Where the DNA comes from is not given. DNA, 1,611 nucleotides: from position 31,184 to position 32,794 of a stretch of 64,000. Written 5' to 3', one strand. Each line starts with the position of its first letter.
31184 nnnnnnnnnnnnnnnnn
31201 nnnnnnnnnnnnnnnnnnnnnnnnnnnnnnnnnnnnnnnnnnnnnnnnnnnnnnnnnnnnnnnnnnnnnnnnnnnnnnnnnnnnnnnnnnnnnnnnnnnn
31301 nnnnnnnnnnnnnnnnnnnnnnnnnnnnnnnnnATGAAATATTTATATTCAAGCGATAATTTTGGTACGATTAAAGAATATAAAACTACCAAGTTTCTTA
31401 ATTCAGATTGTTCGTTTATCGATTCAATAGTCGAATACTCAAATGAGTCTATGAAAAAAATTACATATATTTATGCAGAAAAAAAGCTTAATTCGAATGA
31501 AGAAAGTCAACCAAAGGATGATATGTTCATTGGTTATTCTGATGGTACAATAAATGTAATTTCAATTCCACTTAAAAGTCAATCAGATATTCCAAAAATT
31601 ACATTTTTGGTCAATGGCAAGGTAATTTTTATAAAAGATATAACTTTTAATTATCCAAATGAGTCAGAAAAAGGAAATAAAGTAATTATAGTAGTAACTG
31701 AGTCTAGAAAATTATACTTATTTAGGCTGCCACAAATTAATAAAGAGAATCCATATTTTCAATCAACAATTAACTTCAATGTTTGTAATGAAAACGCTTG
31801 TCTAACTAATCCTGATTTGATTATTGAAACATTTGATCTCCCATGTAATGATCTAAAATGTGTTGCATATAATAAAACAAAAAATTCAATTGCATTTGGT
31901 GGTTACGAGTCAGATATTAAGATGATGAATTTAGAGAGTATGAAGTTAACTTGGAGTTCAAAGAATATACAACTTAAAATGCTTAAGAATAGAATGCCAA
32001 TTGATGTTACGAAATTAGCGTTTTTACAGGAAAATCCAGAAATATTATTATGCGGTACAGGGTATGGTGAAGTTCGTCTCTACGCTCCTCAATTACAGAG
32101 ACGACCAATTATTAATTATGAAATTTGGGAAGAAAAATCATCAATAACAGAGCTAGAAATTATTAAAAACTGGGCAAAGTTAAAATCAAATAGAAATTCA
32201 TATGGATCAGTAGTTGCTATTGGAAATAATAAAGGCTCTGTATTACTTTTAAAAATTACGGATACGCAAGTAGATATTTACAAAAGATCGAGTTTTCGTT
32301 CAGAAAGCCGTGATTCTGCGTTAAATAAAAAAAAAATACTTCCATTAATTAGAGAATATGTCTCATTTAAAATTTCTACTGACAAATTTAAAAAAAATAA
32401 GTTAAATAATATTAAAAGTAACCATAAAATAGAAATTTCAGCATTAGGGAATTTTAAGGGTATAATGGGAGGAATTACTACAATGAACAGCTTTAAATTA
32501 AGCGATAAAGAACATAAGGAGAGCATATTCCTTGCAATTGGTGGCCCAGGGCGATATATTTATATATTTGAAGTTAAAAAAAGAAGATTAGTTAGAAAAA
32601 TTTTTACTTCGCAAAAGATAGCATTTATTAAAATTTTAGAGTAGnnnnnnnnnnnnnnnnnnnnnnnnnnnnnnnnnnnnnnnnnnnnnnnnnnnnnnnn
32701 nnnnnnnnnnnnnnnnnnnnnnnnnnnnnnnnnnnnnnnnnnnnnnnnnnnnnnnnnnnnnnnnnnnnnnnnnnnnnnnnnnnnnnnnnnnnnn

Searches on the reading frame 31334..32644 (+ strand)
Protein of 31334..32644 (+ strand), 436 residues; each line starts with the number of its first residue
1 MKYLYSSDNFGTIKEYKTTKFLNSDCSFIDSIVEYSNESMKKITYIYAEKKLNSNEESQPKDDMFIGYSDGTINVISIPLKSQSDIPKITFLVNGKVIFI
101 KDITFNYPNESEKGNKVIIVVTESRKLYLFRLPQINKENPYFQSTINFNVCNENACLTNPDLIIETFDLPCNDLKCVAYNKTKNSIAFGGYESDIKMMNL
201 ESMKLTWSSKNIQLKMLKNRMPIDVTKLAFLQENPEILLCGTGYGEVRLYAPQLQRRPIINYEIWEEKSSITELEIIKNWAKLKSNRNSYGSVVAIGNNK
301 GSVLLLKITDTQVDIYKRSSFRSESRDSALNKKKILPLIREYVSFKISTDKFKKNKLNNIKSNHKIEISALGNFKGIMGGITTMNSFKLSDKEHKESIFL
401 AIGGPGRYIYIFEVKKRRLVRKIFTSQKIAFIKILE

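Call 8: search_protein_families(library=pfam, proteins=[window:31334-32644:+])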
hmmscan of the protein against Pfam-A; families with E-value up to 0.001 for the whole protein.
window:31334-32644:+ (436 aa): 1 family
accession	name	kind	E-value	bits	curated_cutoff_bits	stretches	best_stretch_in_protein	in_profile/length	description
PF23414.1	Beta-prop_EML_2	-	0.0002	21.3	90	0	173-290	41-146/266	Echinoderm microtubule-associated protein second beta-propeller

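Call 10: find_homologous_proteins(query=window:31334-32644:+)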
Query window:31334-32644:+ (436 aa): 10 proteins with E <= 0.001 among 3934 candidates.
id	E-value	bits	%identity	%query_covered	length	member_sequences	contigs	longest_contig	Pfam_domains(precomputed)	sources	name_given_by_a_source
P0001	2.3e-283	957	100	100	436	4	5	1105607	-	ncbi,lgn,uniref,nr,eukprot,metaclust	ncbi:hypothetical protein [Cryptosporidium parvum Iowa II]|uniref:Uncharacterized protein n=2 Tax=Cr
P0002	3.0e-268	907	96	100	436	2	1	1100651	-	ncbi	ncbi:hypothetical protein CHM_3g2640 [Cryptosporidium hominis]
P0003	2.1e-207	707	75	100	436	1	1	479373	PF25174.2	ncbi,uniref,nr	ncbi:WD repeat-containing 74 isoform X1 [Cryptosporidium sp. chipmunk genotype I]|uniref:WD repeat-c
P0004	3.3e-185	634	68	100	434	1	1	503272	-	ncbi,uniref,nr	ncbi:uncharacterized protein cubi_01074 [Cryptosporidium ubiquitum]|uniref:Uncharacterized protein n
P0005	1.3e-166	573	62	100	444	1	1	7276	-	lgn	-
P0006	3.9e-165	568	60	99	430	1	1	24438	-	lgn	-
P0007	6.0e-128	445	51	100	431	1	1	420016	-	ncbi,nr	ncbi:WD repeat-containing protein 74 [Cryptosporidium felis]|nr:WD repeat-containing protein 74 [Cry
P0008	4.3e-118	413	54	82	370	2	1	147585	-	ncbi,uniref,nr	ncbi:hypothetical protein OJ253_2264 [Cryptosporidium canis]|uniref:Ribosome biogenesis protein NSA1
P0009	5.2e-113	396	45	99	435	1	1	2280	-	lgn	-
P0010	1.7e-64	236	33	98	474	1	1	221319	PF24807.2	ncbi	ncbi:hypothetical protein ACR3K2_08260 [Cryptosporidium serpentis]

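Call 14: find_encoding_contigs(protein=P0004, flank=10000, max_places=3)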
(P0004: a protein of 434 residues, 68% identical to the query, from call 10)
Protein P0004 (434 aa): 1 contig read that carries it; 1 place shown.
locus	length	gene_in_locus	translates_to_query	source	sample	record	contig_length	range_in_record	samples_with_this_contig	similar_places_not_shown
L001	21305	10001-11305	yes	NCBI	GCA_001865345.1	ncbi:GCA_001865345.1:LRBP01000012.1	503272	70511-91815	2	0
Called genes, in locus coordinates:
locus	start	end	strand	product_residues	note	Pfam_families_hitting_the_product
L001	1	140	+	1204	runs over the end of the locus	-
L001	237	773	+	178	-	-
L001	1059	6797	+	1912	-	-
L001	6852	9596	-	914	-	PF00130:C1_1 (faint), PF00781:DAGK_cat, PF00609:DAGK_acc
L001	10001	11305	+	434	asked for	-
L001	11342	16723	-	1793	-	-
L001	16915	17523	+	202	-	-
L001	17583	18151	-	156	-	PF00179:UQ_con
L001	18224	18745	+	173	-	PF04573:SPC22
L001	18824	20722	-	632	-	PF00226:DnaJ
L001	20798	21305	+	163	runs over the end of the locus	PF04051:TRAPP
